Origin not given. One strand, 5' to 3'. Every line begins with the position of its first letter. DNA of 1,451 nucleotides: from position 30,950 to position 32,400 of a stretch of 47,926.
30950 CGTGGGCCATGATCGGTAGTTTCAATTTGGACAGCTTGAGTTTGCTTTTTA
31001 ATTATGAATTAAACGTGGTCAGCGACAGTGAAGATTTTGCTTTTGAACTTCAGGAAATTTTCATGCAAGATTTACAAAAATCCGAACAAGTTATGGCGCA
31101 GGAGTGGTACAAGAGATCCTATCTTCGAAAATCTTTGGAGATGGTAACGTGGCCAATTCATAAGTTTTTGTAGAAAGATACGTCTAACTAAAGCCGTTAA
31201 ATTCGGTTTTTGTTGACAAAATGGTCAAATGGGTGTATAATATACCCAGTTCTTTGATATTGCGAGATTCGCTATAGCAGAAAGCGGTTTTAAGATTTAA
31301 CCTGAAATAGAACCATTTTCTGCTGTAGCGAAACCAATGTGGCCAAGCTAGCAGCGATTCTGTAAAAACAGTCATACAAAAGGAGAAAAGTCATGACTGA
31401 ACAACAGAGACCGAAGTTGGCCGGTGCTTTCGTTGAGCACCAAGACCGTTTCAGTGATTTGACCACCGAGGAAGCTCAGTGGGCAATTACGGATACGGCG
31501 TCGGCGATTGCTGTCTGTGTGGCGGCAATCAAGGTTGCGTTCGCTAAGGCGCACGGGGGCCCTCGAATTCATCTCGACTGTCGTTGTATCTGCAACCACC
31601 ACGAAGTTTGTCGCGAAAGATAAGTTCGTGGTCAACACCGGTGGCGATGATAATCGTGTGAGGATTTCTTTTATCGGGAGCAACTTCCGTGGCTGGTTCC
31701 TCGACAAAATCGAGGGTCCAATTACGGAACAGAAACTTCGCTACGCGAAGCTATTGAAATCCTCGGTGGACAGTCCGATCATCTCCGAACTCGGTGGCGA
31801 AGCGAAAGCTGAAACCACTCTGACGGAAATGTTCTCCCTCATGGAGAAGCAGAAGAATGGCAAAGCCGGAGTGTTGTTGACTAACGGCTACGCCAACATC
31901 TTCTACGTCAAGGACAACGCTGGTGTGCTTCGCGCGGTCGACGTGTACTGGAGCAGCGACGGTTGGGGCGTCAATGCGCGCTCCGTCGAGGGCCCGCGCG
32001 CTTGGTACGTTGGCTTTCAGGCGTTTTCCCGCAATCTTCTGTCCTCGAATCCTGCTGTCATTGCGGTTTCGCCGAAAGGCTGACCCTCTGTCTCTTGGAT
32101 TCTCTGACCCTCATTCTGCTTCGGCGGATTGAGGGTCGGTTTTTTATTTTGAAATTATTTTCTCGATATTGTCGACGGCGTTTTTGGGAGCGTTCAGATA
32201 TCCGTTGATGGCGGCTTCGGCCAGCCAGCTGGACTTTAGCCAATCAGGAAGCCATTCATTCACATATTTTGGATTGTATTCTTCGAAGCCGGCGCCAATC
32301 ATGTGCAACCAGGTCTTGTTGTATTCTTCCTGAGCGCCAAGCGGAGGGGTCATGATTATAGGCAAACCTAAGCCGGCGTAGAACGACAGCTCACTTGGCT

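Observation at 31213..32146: GC-rich foreign-looking expression cassette: consensus promoter, structured leader, strong SD, orphan gene broken at a G5 run, strong terminator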

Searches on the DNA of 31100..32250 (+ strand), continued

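Call 80: search_with_rna_model(model_id=R1, sources=[L089, L090, L091, L092, L093, L094, L095, L096, L097, L098, L099, L100, L101, L102, L103, L104, L105, L106, L107, L108, L109, L110, L111, L112, L113, L114, L115, L116, L117, L118, L119, L120, L121, L122, L123, L124, L125, L126, L127, L128, L129, L130, L131, L132, L133, L134, L135, L136, L137, L138, L139, L140, L141, L142, L143, L144, L145, L146, L147, L148, L149, L150, L151, L152, L153, L154, L155, L156, L157, L158, L159, L160, L161, L162, L163, L164, L165, L166, L167, L168, L169, L170, L171, L172, L173, L174, L175, L176, L177, L178, L179, L180, L181, L182, L183, L184, L185, L186, L187, L188], max_evalue=0.001)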
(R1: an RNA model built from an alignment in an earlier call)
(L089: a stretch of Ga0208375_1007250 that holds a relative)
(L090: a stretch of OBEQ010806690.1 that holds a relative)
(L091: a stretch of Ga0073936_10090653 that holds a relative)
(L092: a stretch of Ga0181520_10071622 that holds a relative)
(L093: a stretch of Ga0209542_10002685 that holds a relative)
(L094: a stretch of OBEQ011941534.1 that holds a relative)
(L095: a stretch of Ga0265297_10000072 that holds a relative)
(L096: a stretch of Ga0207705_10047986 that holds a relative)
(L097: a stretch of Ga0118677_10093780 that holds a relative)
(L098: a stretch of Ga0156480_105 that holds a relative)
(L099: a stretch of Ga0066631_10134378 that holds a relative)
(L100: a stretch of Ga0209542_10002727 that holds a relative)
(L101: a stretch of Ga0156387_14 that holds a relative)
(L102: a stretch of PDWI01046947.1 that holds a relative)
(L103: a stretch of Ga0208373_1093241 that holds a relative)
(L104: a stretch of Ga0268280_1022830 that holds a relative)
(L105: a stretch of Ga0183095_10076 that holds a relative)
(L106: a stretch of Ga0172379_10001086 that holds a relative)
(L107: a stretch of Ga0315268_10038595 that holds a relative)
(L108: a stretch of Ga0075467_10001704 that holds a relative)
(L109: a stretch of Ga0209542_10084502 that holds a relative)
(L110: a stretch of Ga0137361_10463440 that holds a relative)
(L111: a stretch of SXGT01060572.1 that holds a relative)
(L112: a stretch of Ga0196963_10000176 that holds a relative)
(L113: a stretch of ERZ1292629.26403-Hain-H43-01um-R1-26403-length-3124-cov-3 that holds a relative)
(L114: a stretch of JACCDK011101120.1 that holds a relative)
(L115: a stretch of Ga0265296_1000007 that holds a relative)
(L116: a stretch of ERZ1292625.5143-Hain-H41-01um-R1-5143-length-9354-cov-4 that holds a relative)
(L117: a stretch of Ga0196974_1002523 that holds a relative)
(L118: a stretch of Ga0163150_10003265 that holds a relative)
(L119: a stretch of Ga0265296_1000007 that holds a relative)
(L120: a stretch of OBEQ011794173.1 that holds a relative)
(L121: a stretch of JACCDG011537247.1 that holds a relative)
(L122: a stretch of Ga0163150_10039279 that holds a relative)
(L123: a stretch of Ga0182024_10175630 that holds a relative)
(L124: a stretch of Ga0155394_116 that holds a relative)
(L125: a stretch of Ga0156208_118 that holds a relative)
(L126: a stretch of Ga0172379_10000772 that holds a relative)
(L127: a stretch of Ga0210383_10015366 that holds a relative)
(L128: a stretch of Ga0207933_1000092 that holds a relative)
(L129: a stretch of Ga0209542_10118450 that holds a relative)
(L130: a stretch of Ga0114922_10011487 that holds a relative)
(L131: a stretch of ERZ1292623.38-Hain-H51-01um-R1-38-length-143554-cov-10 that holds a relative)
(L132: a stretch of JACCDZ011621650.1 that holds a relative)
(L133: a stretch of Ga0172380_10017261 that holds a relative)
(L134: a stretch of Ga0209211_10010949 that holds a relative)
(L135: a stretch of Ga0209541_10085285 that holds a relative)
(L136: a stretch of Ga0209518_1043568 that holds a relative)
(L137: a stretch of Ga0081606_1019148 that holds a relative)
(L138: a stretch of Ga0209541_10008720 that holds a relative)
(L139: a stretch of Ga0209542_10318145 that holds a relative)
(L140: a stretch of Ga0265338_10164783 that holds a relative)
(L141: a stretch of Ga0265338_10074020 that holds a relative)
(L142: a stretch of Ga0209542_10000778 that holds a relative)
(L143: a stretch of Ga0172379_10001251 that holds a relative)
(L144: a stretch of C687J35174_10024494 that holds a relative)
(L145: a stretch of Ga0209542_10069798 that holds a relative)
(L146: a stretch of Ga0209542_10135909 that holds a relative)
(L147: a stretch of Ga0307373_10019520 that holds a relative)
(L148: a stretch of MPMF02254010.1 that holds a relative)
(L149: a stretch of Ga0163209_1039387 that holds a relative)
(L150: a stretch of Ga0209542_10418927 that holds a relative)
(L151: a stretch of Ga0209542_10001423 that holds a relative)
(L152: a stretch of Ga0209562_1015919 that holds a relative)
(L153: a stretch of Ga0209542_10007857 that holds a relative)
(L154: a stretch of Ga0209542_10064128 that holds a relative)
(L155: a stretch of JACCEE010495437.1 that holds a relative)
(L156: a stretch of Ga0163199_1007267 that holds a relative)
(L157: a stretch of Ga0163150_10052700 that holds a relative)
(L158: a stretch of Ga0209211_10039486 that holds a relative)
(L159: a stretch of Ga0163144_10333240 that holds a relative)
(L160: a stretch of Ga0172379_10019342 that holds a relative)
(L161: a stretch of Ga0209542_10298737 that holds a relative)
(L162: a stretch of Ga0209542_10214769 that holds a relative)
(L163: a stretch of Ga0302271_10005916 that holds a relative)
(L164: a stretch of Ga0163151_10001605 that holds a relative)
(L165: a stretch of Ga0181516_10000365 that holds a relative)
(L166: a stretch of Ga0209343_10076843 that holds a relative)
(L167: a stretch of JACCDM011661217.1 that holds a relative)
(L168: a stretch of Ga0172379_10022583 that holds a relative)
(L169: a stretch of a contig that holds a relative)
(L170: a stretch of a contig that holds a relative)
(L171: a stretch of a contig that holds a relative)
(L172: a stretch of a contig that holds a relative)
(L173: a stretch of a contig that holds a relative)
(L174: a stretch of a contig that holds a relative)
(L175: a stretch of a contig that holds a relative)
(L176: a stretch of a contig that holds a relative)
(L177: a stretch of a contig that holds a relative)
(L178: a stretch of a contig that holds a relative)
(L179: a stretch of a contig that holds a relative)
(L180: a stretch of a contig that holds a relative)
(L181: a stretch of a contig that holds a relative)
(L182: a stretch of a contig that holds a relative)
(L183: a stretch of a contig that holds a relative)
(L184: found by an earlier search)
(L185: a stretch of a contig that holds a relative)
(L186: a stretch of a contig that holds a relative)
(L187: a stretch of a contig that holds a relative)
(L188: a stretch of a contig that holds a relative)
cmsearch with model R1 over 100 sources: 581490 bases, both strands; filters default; matches with E-value up to 0.001: 153.
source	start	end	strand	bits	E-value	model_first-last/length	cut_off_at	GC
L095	11270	11384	-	84.1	2.1e-16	1-118/118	no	0.45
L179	3170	3286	-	83.9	2.4e-16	1-118/118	no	0.4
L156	3458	3583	+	78.5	4.7e-15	1-118/118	no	0.46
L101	4003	4113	-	78.2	5.5e-15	1-118/118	no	0.42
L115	6722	6837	+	76.2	1.6e-14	1-118/118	no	0.47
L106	9163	9275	-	74.9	3.3e-14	1-118/118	no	0.4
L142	4871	4986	-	74.7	3.8e-14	1-118/118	no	0.47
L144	4004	4119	+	74.7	3.8e-14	1-118/118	no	0.47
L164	8120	8230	+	74.6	3.9e-14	1-118/118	no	0.47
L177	647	757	-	74.5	4.2e-14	1-118/118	no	0.39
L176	4383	4495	-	73.6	6.9e-14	1-118/118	no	0.29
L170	8892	9004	+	72.7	1.1e-13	1-118/118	no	0.5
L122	459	571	+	70.9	3.1e-13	1-118/118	no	0.5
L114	776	883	+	70.7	3.4e-13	1-118/118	no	0.44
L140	661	765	-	69.7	5.9e-13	1-118/118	no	0.47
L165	8886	8995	-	69.2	7.5e-13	1-118/118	no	0.41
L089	7172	7297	-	69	8.4e-13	1-118/118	no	0.49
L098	126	267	+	68.2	1.3e-12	1-118/118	no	0.44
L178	227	342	-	68.1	1.4e-12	1-118/118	no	0.46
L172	9194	9305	+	67.8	1.7e-12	1-118/118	no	0.4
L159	504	615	+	67.8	1.7e-12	1-118/118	no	0.38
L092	1441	1554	+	67.4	2e-12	1-118/118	no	0.48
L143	6065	6185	+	66.7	3.1e-12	1-118/118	no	0.49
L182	2173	2283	-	66.2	4e-12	1-118/118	no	0.56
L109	1895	2003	+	65.6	5.5e-12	1-118/118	no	0.41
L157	2267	2378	-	65.5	5.9e-12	1-118/118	no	0.43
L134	1512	1620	+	65.4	6.2e-12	1-118/118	no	0.44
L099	213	334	+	64.9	8e-12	1-118/118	no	0.3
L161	486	608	+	64.4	1e-11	1-118/118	no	0.44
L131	7616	7731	+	64.4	1.1e-11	1-118/118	no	0.47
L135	1691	1803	+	64.2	1.2e-11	1-118/118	no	0.47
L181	5897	5996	+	63.7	1.6e-11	1-118/118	no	0.31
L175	748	851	-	63.1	2.1e-11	1-118/118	no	0.3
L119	476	590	+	62.9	2.4e-11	1-118/118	no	0.53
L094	12266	12408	-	62.9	2.4e-11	1-118/118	no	0.45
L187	2918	3030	-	62.6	2.9e-11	1-118/118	no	0.39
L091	1015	1137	+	62.1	3.9e-11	1-118/118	no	0.31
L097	1462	1584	-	62.1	3.9e-11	1-118/118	no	0.31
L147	175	294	+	61.9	4.1e-11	1-118/118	no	0.52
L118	13053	13165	+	61.6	4.8e-11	1-118/118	no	0.38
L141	134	238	-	60.8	7.7e-11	1-118/118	no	0.38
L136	396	512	-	60.3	1e-10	1-118/118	no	0.5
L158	197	304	+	60.1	1.1e-10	1-118/118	no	0.45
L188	207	316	+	59.6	1.5e-10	1-118/118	no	0.52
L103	230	332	+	59.3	1.8e-10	1-118/118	no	0.37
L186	797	907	-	59.3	1.8e-10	1-118/118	no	0.4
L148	1063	1178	+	58.1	3.4e-10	1-118/118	no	0.34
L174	4097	4212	-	58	3.5e-10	1-118/118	no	0.42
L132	424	538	-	58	3.6e-10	1-118/118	no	0.52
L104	1791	1914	-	58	3.6e-10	1-118/118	no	0.48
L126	1014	1121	+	57.7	4.3e-10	1-118/118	no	0.37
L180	1349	1455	+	57.6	4.4e-10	1-118/118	no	0.48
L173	4538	4652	-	57.6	4.5e-10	1-118/118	no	0.51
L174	1318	1444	-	57.2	5.6e-10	1-118/118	no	0.42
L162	118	231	+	57.1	5.9e-10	1-118/118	no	0.45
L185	268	381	-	56.9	6.4e-10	1-118/118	no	0.46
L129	979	1087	-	55.9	1.1e-09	1-118/118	no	0.43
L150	710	841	-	55.7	1.2e-09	1-118/118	no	0.51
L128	1624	1735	+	55.5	1.4e-09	1-118/118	no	0.42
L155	883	999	-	55.4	1.5e-09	1-118/118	no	0.34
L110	256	369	+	54.9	1.9e-09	1-118/118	no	0.45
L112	7824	7924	+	54.8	2e-09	1-118/118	no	0.45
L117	2242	2342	-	54.8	2e-09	1-118/118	no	0.45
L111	5857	5967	-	54.8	2e-09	1-118/118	no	0.4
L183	147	258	+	54.6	2.2e-09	1-118/118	no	0.53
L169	1022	1139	+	54.5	2.4e-09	1-118/118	no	0.42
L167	132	244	+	54.5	2.5e-09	1-118/118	no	0.43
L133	5239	5341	+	54.3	2.7e-09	1-118/118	no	0.54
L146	1663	1768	+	54.2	2.8e-09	1-118/118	no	0.49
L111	5849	5963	+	54.2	2.8e-09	1-118/118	no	0.38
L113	1027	1147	-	54.2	2.8e-09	1-118/118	no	0.41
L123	1405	1517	+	53.7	3.8e-09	1-118/118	no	0.53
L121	280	395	-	53.2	4.8e-09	1-118/118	no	0.47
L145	908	1029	-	53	5.5e-09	1-118/118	no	0.52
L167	1035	1147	+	52.9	5.9e-09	1-118/118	no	0.44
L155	7658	7789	-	52.5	7.2e-09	1-118/118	no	0.28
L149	278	379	+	51.6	1.2e-08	1-118/118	no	0.39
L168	1282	1396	+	51.4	1.3e-08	1-118/118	no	0.5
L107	1325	1431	-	50.6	2.1e-08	1-118/118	no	0.53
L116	7185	7302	-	49.4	4.1e-08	1-118/118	no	0.42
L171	1385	1496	+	49.3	4.1e-08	1-118/118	no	0.54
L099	220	333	-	49.3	4.3e-08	1-118/118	no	0.32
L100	484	592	+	49.3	4.3e-08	1-118/118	no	0.5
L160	4806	4912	+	48.1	8.1e-08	1-118/118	no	0.38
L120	310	414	+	47.4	1.2e-07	1-118/118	no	0.52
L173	4509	4644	+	47.3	1.2e-07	1-118/118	no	0.49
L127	2691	2792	+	47.3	1.3e-07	1-118/118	no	0.45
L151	7390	7510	+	46.6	1.8e-07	1-118/118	no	0.45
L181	5892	6004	-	46.3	2.1e-07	1-118/118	no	0.3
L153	8955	9067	-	45.8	2.9e-07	1-118/118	no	0.44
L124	10335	10441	+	45.1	4.1e-07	1-118/118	no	0.48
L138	6439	6545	+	45.1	4.1e-07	1-118/118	no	0.48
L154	4114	4220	+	45.1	4.1e-07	1-118/118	no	0.48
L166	2059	2165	+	45.1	4.1e-07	1-118/118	no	0.48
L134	1508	1620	-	44.9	4.6e-07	1-118/118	no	0.42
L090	1404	1512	-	44.6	5.4e-07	1-118/118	no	0.46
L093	1785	1896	+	43.6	9.7e-07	1-118/118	no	0.53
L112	7824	7949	-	43.5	1e-06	1-118/118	no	0.44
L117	2217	2342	+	43.5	1e-06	1-118/118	no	0.44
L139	135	236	+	42.3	2e-06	1-118/118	no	0.5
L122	458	570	-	42.2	2e-06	1-118/118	no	0.5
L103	225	333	-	42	2.3e-06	1-118/118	no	0.38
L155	850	988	+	41.5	3e-06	1-118/118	no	0.37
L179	3156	3273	+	40.9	4.2e-06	1-118/118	no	0.44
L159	503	602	-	40.2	6e-06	1-118/118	no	0.39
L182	2152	2279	+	40.1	6.4e-06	1-118/118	no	0.53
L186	797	907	+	39.5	9.3e-06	1-118/118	no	0.4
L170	8891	9033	-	39.3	1e-05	1-118/118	no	0.5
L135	1722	1773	-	39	1.2e-05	36-90/118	no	0.5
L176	4383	4486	+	38.6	1.5e-05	1-118/118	no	0.29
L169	1047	1111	-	38.5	1.5e-05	36-106/118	no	0.4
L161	479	629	-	37.7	2.4e-05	1-118/118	no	0.42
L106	9191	9242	+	37.7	2.5e-05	36-90/118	no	0.38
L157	2296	2346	+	37.3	3e-05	36-88/118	no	0.49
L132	430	541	+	37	3.6e-05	1-118/118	no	0.51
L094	12299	12350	+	36.5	4.8e-05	36-90/118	no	0.44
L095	11299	11354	+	36.4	5.1e-05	36-94/118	no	0.45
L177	648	756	+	36.3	5.2e-05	1-118/118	no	0.39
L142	4903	4954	+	36.3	5.4e-05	36-88/118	no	0.52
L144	4036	4087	-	36.3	5.4e-05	36-88/118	no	0.52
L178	258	327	+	36.2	5.6e-05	36-105/118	no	0.4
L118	13082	13132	-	36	6.3e-05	36-88/118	no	0.43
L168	1305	1358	-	35.9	6.7e-05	36-90/118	no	0.44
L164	8152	8202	-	35.8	6.8e-05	36-88/118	no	0.47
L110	263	363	-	35.4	8.7e-05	1-118/118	no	0.47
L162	116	204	-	35.4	8.8e-05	28-118/118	no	0.36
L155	7649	7763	+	35.3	9.2e-05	1-118/118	no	0.31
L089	7181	7290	+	35.1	0.0001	1-118/118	no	0.5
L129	1007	1090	+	35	0.00011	33-118/118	no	0.33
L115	6756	6807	-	34.9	0.00011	36-88/118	no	0.48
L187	2892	3020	+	34.9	0.00012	1-118/118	no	0.4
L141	110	230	+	34.8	0.00012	1-118/118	no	0.39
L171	1413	1464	-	34.6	0.00013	36-88/118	no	0.52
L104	1826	1878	+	34.4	0.00015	36-87/118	no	0.51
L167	135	259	-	34.3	0.00016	1-118/118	no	0.43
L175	740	844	+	34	0.00019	1-118/118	no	0.28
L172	9201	9316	-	33.9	0.00019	1-118/118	no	0.37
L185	296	347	+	33.7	0.00023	36-88/118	no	0.46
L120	340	385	-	33.5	0.00024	37-86/118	no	0.54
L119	486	610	-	33.2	0.00029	1-118/118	no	0.49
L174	1305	1427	+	33.2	0.00029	1-118/118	no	0.42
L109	1896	1998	-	33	0.00032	1-118/118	no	0.42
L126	1037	1092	-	32.8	0.00036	36-94/118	no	0.36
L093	1782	1924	-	32.6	0.0004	1-118/118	no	0.49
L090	1411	1520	+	32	0.00055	1-118/118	no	0.44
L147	209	260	-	32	0.00057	36-88/118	no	0.52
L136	432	485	+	31.8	0.00061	36-92/118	no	0.5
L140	644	764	+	31.5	0.00073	1-118/118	no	0.45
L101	3973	4106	+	31.2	0.00087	1-118/118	no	0.41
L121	311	366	+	31.2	0.00088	36-92/118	no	0.41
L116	7209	7261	+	31.1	0.00093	36-88/118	no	0.45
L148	1095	1149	-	31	0.00097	36-87/118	no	0.25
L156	3459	3577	-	31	0.00098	1-118/118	no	0.46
